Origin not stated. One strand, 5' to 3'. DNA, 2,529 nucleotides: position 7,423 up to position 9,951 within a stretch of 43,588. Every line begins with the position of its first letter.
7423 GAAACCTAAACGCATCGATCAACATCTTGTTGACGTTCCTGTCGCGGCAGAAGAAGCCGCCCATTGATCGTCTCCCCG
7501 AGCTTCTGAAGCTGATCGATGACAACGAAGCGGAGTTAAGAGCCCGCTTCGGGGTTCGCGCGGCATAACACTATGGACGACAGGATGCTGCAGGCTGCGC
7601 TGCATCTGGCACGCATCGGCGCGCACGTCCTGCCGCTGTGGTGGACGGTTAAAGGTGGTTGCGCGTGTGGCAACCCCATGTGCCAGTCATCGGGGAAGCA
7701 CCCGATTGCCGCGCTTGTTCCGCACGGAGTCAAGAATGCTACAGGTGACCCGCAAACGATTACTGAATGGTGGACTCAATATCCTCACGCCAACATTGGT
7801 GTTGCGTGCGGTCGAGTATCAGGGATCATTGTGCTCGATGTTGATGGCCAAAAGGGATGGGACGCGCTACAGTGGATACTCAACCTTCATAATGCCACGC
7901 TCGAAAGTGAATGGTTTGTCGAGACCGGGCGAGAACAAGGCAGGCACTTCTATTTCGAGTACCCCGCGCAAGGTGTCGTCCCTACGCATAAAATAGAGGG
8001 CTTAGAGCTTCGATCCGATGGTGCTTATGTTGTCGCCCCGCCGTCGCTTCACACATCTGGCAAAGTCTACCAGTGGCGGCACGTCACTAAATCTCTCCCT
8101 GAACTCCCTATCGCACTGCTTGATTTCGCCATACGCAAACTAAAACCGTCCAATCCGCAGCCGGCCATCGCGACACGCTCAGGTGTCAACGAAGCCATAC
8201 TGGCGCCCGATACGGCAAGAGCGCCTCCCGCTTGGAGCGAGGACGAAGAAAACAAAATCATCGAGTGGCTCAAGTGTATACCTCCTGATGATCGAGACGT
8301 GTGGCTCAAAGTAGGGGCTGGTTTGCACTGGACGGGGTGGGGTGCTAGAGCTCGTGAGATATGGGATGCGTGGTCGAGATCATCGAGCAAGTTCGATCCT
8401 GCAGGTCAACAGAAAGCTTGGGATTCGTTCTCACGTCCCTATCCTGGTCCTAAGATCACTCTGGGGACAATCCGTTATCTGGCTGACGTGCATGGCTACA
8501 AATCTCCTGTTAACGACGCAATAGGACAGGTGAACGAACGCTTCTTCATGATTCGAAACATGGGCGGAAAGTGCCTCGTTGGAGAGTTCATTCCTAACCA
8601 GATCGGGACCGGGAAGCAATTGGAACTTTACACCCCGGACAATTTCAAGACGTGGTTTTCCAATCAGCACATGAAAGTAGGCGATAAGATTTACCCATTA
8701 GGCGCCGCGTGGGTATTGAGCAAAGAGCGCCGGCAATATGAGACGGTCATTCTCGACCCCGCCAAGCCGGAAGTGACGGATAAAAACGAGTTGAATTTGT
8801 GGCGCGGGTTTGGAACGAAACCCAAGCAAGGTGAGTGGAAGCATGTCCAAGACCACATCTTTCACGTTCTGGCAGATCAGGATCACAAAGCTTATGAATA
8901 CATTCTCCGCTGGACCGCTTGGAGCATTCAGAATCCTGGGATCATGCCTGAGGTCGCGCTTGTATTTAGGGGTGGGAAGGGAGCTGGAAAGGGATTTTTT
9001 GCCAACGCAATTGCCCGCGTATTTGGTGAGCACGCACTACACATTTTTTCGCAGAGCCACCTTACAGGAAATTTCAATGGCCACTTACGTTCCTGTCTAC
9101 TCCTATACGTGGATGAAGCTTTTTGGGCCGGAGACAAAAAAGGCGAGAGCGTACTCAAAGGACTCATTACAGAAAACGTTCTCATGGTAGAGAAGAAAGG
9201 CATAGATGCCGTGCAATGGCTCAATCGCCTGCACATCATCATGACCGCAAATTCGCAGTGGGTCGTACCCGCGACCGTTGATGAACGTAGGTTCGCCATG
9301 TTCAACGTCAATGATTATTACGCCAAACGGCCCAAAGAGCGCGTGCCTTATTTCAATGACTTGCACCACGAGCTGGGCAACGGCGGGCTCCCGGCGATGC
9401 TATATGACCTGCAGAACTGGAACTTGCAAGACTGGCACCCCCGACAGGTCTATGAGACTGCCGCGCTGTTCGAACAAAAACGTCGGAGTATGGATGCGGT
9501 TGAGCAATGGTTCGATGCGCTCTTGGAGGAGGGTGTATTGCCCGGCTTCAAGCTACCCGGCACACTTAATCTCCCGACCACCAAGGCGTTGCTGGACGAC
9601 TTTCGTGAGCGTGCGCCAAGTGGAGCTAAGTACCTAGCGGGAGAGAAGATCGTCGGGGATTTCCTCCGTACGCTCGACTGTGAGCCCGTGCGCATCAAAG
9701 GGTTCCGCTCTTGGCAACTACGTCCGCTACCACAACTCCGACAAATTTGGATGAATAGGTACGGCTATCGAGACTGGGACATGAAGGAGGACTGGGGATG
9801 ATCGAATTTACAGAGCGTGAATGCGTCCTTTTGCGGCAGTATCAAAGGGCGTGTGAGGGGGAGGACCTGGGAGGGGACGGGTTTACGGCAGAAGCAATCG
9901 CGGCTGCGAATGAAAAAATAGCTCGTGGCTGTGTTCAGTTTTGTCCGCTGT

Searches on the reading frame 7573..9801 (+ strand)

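Call 71: search_protein_families(library=phrogs, proteins=[window:7573-9801:+], max_evalue=0.001)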
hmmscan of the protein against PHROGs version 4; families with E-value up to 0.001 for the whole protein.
window:7573-9801:+ (742 aa): 14 families
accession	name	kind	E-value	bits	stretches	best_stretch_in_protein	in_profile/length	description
phrog_1156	-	DNA, RNA and nucleotide metabolism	1.8e-78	266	2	386-685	484-785/855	DNA primase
phrog_1829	-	DNA, RNA and nucleotide metabolism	7.8e-35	121.2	1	408-653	453-696/772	DNA primase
phrog_5852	-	DNA, RNA and nucleotide metabolism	1e-23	84.9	1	7-169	68-228/242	DNA polymerase/primase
phrog_3022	-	DNA, RNA and nucleotide metabolism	1.7e-21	77.4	1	12-317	8-326/788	DNA primase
phrog_906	-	DNA, RNA and nucleotide metabolism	1.4e-14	54.8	1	49-200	81-257/872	DNA polymerase/primase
phrog_695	-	DNA, RNA and nucleotide metabolism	4.1e-13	50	1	38-199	26-187/704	DNA polymerase/primase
phrog_24712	-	unknown function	3.9e-12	45.9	1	428-601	442-614/801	-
phrog_4762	-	unknown function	1.2e-10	41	1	354-586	401-633/822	-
phrog_29234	-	unknown function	3e-08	33.1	1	226-313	240-325/887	-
phrog_5177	-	DNA, RNA and nucleotide metabolism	1.3e-07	30.9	1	3-99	18-99/876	DNA polymerase/primase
phrog_2597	-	DNA, RNA and nucleotide metabolism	2.5e-07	30.6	1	225-314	3-91/747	DNA primase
phrog_2249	-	DNA, RNA and nucleotide metabolism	1.9e-06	27.8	1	380-485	428-553/802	DNA primase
phrog_15962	-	DNA, RNA and nucleotide metabolism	0.00012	21.5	0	238-312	258-334/835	DNA primase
phrog_10729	-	DNA, RNA and nucleotide metabolism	0.00027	20.3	1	40-182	34-173/722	DNA polymerase/primase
